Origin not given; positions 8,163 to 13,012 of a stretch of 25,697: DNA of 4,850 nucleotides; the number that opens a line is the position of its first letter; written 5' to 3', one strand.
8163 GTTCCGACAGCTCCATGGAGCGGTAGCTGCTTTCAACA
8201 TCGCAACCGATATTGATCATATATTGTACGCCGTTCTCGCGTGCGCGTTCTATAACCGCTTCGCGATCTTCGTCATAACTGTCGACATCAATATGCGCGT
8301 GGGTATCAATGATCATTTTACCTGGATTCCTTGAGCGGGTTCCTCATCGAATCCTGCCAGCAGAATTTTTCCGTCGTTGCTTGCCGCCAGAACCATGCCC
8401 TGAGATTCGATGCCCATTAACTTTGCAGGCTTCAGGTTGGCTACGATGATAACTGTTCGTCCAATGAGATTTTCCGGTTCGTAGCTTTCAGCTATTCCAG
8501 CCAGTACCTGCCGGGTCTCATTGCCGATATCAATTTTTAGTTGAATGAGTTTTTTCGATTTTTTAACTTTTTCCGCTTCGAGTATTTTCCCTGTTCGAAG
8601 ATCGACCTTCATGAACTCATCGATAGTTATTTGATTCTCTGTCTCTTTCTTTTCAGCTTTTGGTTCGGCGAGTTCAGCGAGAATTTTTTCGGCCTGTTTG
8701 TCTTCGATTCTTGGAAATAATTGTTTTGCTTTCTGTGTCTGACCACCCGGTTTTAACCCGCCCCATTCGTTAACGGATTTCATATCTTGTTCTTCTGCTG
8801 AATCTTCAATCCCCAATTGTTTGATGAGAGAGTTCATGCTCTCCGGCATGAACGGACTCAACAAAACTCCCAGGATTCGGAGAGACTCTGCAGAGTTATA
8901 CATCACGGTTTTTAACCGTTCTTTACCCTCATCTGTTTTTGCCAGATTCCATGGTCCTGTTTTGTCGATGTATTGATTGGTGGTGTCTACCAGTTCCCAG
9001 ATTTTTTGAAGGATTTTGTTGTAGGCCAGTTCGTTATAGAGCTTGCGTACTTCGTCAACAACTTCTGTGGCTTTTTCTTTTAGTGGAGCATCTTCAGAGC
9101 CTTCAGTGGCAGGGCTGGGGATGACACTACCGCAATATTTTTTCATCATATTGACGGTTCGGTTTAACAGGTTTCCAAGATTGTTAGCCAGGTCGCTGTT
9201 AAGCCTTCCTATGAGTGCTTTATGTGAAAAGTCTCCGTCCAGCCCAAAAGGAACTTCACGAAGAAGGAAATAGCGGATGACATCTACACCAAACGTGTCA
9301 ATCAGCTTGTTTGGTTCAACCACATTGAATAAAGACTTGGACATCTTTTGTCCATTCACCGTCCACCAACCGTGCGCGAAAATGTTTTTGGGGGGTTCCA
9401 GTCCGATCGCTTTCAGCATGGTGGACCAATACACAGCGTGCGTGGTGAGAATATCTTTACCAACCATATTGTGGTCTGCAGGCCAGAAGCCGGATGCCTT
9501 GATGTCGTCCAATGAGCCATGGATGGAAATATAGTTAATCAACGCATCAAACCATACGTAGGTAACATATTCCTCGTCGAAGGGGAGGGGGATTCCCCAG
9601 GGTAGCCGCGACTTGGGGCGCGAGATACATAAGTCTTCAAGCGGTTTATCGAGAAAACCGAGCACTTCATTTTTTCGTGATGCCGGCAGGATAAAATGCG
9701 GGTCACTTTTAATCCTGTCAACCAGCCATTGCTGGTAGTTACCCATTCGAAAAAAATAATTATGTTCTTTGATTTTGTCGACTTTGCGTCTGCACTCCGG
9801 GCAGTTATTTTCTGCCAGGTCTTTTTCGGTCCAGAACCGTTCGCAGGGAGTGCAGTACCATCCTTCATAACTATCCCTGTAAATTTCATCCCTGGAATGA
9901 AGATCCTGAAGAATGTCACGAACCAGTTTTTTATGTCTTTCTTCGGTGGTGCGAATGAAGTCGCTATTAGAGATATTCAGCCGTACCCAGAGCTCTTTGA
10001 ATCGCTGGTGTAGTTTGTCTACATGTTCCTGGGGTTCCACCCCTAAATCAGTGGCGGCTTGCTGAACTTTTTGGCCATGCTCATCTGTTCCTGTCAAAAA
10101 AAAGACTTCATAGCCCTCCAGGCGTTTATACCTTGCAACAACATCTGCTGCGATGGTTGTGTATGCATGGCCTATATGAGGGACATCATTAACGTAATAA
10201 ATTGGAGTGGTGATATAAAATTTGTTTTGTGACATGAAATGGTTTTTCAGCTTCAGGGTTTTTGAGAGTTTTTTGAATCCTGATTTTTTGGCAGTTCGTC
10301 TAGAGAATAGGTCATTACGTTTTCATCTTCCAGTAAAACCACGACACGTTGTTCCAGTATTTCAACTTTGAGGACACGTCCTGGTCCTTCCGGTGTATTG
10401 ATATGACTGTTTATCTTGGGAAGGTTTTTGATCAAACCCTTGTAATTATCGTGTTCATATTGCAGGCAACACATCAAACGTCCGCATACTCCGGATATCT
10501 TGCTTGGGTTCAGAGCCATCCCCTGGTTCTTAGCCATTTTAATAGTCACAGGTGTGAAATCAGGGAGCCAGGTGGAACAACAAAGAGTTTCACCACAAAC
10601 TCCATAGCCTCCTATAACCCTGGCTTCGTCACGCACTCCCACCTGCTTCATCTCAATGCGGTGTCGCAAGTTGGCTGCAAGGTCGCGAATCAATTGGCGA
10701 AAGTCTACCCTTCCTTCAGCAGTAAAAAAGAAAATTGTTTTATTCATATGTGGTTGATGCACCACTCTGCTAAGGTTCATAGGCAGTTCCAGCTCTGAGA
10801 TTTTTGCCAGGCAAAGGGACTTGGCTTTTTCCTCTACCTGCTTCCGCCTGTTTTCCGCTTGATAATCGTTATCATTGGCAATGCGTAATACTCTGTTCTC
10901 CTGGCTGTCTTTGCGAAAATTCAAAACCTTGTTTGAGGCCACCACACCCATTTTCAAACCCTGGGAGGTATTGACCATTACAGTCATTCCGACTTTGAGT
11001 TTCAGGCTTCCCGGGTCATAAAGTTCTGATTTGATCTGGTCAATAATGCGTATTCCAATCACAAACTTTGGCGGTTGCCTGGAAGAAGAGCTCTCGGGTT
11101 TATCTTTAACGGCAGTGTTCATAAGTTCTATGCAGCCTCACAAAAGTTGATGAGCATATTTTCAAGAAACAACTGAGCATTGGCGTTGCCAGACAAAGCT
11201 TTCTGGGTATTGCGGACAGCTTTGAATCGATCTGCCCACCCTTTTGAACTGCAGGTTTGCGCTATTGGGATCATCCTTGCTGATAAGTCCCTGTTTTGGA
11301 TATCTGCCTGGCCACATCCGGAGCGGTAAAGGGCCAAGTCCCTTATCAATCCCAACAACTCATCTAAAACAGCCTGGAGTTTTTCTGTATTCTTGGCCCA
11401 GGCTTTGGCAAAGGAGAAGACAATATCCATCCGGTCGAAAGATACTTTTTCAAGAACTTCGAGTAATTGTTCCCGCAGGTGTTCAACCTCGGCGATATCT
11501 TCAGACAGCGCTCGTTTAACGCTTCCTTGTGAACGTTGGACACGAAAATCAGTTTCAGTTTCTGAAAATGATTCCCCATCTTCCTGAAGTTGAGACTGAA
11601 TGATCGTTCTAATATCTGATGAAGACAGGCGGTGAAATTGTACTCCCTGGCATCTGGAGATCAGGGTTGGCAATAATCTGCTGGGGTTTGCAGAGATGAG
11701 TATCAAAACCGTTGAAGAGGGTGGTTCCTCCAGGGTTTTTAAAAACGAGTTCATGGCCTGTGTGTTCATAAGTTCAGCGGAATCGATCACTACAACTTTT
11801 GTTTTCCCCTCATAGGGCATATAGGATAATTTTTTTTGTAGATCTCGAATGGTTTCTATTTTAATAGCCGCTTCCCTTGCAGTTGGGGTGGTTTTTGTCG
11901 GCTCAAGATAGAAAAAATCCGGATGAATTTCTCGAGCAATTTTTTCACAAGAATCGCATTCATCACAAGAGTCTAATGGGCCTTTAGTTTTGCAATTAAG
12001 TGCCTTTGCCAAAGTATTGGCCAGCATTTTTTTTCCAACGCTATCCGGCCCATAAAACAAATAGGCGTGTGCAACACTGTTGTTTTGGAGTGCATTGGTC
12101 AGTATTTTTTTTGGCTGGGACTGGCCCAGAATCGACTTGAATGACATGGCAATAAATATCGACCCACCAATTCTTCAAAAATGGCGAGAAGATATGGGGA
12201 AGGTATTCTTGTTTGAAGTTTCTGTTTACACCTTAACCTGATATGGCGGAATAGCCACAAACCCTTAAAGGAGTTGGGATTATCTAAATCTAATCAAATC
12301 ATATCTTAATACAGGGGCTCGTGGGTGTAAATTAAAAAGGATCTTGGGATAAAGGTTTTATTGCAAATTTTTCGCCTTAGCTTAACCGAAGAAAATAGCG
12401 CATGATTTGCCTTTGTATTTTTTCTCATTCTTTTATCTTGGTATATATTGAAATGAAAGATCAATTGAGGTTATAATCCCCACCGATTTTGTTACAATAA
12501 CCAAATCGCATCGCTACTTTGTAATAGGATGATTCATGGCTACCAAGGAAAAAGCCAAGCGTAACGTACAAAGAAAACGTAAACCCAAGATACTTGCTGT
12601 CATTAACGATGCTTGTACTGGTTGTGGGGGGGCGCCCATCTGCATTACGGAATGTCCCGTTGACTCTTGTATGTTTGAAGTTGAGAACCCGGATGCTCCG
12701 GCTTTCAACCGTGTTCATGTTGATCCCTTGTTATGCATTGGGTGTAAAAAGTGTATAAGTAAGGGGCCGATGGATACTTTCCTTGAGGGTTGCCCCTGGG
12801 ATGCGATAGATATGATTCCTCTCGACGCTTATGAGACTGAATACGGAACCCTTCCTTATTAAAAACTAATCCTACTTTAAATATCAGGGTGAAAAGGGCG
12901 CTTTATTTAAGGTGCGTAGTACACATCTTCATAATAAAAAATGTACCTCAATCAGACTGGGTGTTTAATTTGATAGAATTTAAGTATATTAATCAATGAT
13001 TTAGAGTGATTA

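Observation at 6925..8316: TatD-family hydrolase fused in one polypeptide to a radical-SAM domain, translationally coupled to metG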

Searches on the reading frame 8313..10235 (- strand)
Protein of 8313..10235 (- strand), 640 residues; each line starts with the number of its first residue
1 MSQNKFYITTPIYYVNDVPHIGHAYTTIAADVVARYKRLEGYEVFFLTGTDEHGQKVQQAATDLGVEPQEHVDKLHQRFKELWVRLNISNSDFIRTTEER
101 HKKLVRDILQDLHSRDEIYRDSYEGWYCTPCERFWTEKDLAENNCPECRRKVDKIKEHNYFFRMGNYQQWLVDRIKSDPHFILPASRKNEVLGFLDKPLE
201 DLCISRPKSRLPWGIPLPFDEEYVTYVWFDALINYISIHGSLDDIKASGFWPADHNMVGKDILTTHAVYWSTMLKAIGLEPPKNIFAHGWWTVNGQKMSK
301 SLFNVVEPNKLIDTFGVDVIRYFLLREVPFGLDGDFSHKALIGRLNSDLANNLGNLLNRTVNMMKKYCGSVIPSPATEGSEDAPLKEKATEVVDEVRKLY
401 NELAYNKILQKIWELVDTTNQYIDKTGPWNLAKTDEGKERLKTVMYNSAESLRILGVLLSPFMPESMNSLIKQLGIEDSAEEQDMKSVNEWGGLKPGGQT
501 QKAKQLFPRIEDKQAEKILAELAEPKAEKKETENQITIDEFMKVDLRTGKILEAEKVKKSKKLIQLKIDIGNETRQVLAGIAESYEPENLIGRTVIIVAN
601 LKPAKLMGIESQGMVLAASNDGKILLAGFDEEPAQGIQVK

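Call 34: search_protein_families(library=pfam, proteins=[window:8313-10235:-], max_evalue=0.0001)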
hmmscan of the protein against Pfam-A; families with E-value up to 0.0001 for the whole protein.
window:8313-10235:- (640 aa): 7 families
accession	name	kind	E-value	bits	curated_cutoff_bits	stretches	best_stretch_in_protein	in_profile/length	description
PF09334.17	tRNA-synt_1g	-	6.7e-109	364.7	20.1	2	154-360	177-390/391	tRNA synthetases class I (M)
PF00133.28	tRNA-synt_1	-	9.9e-29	100.8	22.7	2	3-219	22-245/414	tRNA synthetases class I (I, L, M and V)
PF01588.26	tRNA_bind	-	9.5e-28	96.6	27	1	546-635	1-93/96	Putative tRNA binding domain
PF01406.26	tRNA-synt_1e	-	1e-16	61.6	27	2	15-120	19-123/301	tRNA synthetases class I (C) catalytic domain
PF19303.5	Anticodon_3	-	5.2e-12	46.3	23.5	1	372-519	1-144/152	Anticodon binding domain of methionyl tRNA ligase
PF08264.19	Anticodon_1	-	4.4e-07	30.3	25.1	1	388-486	7-105/148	Anticodon-binding domain of tRNA ligase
PF01921.24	tRNA-synt_1f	-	9.6e-05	21.9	27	0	255-329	237-314/360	tRNA synthetases class I (K)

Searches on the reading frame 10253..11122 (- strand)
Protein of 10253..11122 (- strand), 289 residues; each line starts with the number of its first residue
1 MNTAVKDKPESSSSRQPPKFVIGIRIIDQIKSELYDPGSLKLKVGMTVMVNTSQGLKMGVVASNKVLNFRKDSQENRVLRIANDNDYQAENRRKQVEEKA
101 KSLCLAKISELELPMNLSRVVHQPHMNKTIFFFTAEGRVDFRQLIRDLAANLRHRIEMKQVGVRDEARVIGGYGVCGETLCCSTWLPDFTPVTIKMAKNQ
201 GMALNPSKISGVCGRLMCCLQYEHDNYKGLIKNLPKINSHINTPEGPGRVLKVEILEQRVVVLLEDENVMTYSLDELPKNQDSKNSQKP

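Call 34: search_protein_families(library=pfam, proteins=[window:10253-11122:-], max_evalue=0.0001)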
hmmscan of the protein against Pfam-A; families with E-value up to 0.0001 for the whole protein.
window:10253-11122:- (289 aa): 1 family
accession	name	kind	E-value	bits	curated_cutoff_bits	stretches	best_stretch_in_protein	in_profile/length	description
PF04468.17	PSP1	-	6.8e-27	94.1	27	1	77-161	2-86/86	PSP1 C-terminal conserved region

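Call 67: search_protein_families(library=padloc, proteins=[window:10253-11122:-], max_evalue=0.001)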
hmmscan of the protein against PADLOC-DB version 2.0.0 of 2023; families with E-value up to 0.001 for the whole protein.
window:10253-11122:- (289 aa): 1 family
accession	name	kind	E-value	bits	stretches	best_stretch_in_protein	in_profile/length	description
PDLC02835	DpdD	-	0.00051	16.4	1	230-276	498-543/764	DpdD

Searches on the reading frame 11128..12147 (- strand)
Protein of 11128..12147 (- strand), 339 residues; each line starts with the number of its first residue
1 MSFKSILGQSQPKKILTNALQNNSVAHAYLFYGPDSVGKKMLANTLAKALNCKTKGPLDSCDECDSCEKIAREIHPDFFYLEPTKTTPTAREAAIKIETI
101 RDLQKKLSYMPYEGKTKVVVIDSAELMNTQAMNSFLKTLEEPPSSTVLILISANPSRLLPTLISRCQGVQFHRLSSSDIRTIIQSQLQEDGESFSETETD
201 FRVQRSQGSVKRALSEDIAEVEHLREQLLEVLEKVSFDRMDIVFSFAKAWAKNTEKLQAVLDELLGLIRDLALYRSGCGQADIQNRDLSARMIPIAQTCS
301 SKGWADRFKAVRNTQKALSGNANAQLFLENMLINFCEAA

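Call 34: search_protein_families(library=pfam, proteins=[window:11128-12147:-], max_evalue=0.0001)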
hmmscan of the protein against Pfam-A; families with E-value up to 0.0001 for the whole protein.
window:11128-12147:- (339 aa): 3 families
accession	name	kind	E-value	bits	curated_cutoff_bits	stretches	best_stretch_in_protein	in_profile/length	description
PF13177.12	DNA_pol3_delta2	-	7.3e-56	189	27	1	9-174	2-160/161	DNA polymerase III, delta subunit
PF09115.15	DNApol3-delta_C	-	1e-09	39.3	21.7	1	224-335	6-115/117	DNA polymerase III, delta subunit, C terminal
PF00004.35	AAA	-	8e-07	30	21.2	1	29-169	1-126/131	ATPase family associated with various cellular activities (AAA)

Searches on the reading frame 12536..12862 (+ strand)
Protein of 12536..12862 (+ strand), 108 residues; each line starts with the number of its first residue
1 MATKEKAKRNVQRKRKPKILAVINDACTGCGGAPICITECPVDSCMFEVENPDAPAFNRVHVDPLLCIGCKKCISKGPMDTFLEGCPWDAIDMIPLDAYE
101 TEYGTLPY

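Call 69: search_protein_families(library=pfam, proteins=[window:12536-12862:+], max_evalue=0.0001)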
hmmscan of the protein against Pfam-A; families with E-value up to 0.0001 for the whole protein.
window:12536-12862:+ (108 aa): 5 families
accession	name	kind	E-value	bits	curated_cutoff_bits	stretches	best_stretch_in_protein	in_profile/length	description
PF12838.12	Fer4_7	-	1.3e-06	29.2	27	0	27-75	2-46/52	4Fe-4S dicluster domain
PF14697.11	Fer4_21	-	2.1e-06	28.2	35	0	15-46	29-57/59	4Fe-4S dicluster domain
PF12837.12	Fer4_6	-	4.2e-06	26.9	25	0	60-74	2-16/24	4Fe-4S binding domain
PF00037.32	Fer4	-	4.9e-05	23.4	21.1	0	61-75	2-16/24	4Fe-4S binding domain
PF12797.12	Fer4_2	-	5e-05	23.4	24.5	0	22-42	5-22/22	4Fe-4S binding domain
